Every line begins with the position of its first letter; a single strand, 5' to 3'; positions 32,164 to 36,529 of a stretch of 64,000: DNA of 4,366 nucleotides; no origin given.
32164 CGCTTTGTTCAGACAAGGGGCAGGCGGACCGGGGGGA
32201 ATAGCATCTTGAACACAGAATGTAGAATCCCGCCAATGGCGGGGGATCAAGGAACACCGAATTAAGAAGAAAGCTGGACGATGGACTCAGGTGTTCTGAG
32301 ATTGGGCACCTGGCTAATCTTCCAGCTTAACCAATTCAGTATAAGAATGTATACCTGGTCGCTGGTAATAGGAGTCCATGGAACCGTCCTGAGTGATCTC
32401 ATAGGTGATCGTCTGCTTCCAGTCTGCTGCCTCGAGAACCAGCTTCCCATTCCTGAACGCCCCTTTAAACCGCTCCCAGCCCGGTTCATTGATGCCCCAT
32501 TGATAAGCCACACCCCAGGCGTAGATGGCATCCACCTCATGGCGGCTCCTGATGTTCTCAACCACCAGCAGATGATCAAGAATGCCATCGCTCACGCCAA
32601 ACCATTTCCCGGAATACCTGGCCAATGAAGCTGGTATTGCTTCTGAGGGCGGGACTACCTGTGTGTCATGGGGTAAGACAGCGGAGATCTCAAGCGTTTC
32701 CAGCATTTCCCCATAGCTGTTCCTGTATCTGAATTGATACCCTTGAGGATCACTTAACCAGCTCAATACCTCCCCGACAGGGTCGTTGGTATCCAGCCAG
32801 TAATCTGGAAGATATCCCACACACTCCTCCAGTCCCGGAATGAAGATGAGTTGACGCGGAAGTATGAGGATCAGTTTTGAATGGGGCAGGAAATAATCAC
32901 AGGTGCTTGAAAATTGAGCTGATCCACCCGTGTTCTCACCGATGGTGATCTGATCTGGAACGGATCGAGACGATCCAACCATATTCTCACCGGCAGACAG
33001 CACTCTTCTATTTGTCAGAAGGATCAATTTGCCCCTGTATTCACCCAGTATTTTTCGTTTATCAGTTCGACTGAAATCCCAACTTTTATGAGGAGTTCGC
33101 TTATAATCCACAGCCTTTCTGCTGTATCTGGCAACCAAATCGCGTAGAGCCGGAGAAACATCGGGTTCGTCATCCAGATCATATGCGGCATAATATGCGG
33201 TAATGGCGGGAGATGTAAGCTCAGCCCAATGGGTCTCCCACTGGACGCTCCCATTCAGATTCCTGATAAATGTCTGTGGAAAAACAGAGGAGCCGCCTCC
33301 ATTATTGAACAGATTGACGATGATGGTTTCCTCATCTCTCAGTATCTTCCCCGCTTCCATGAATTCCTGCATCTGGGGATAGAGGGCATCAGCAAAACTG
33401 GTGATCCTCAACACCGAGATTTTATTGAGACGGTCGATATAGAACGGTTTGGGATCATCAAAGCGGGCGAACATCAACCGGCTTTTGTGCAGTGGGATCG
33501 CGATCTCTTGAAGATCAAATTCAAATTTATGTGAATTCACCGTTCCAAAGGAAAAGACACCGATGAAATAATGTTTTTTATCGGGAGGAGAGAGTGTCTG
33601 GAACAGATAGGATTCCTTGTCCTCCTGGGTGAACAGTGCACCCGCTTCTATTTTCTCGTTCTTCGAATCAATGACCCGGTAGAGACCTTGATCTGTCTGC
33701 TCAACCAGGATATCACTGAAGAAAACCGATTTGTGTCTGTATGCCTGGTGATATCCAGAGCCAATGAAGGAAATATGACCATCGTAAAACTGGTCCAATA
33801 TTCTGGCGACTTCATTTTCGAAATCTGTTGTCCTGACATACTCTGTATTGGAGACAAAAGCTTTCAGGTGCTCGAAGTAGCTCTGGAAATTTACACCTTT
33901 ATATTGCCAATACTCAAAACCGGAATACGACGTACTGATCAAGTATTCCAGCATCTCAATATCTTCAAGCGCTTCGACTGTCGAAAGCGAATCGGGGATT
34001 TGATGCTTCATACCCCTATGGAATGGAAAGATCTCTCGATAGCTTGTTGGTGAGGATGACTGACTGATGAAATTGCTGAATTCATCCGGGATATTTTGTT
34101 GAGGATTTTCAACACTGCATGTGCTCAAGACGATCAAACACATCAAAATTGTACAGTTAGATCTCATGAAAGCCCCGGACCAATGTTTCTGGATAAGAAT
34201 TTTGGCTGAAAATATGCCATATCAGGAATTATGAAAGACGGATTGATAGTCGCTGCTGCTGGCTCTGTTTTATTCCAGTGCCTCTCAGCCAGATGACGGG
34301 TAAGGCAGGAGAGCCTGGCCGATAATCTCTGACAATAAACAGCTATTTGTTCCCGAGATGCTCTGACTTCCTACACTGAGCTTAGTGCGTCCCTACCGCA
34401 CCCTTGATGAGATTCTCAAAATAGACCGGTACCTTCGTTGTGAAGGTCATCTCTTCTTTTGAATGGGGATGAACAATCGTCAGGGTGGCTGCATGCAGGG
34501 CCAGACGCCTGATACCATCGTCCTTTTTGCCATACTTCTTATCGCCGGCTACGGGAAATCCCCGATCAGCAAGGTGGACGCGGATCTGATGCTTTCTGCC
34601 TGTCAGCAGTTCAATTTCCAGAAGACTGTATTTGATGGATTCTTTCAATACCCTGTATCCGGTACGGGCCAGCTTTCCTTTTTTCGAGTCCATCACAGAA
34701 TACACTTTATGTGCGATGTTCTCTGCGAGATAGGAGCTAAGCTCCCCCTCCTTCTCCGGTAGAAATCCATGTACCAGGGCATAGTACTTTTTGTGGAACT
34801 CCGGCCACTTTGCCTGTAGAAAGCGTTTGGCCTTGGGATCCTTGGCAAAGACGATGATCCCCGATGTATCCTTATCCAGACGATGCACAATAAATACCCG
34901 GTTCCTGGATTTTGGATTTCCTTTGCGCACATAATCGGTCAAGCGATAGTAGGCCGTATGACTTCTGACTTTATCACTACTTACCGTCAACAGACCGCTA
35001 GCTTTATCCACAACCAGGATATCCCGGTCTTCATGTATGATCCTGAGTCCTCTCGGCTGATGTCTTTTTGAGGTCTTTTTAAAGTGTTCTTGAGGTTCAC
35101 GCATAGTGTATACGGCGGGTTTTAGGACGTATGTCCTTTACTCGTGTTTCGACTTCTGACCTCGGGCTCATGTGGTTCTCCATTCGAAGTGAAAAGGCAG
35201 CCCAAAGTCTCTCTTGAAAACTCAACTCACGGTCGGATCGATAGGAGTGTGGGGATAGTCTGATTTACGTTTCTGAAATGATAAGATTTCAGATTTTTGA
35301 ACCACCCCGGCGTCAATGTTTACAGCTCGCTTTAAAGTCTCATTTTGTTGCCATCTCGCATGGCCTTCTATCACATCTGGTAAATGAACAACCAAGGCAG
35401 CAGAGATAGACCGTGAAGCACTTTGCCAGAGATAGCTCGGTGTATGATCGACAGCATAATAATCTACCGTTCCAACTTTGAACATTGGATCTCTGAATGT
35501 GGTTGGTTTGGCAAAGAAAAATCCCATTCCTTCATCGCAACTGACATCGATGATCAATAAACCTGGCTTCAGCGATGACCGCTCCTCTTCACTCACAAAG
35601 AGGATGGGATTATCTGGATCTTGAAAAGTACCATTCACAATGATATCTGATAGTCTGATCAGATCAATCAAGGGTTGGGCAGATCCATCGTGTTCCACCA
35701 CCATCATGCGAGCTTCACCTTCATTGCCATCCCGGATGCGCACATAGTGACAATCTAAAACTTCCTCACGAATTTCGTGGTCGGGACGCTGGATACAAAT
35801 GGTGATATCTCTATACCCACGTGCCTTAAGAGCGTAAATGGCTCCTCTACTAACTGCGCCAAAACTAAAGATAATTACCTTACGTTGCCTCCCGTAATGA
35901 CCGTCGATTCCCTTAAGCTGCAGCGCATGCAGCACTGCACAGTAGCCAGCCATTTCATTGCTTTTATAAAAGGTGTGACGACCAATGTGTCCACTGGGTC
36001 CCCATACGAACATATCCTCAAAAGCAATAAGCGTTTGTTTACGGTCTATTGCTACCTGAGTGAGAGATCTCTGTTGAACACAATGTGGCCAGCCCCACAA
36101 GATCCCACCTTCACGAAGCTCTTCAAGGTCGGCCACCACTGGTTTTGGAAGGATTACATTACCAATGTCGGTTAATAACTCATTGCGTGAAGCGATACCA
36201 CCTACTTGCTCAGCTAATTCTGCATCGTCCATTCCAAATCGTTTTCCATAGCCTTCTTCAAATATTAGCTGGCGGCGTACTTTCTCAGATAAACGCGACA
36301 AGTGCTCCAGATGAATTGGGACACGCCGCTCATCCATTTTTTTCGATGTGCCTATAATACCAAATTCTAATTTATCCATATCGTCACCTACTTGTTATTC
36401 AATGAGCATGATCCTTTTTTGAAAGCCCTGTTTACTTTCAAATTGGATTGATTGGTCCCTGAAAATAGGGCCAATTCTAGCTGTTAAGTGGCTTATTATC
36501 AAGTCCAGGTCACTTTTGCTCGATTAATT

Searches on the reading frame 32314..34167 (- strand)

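Call 5: search_protein_families(library=pfam, proteins=[window:32314-34167:-], max_evalue=0.01)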
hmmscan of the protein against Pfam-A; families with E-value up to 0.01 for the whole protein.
window:32314-34167:- (617 aa): 1 family
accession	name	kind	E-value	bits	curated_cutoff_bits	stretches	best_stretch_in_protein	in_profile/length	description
PF03572.23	Peptidase_S41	-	5.4e-07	29.8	24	1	249-424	1-132/165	Peptidase family S41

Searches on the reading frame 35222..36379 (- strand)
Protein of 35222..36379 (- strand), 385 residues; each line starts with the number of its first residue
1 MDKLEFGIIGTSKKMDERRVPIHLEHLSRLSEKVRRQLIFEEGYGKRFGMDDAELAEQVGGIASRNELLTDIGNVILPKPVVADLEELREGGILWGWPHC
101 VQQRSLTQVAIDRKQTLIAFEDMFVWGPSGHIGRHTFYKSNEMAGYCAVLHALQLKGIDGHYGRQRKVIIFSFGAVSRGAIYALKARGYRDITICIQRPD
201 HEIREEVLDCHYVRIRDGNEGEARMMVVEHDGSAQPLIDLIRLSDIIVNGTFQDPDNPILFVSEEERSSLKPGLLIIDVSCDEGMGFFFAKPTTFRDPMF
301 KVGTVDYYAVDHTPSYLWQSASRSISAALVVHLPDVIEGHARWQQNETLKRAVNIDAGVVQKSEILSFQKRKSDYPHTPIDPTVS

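Call 5: search_protein_families(library=pfam, proteins=[window:35222-36379:-], max_evalue=0.01)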
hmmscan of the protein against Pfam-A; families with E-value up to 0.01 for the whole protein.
window:35222-36379:- (385 aa): 2 families
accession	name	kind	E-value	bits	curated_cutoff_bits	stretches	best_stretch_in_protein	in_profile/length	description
PF01262.27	AlaDh_PNT_C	-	1.1e-08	35.2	23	1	230-361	79-212/214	Alanine dehydrogenase/PNT, C-terminal domain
PF05222.21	AlaDh_PNT_N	-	1.1e-06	29.3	30.4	1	13-122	6-116/136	Alanine dehydrogenase/PNT, N-terminal domain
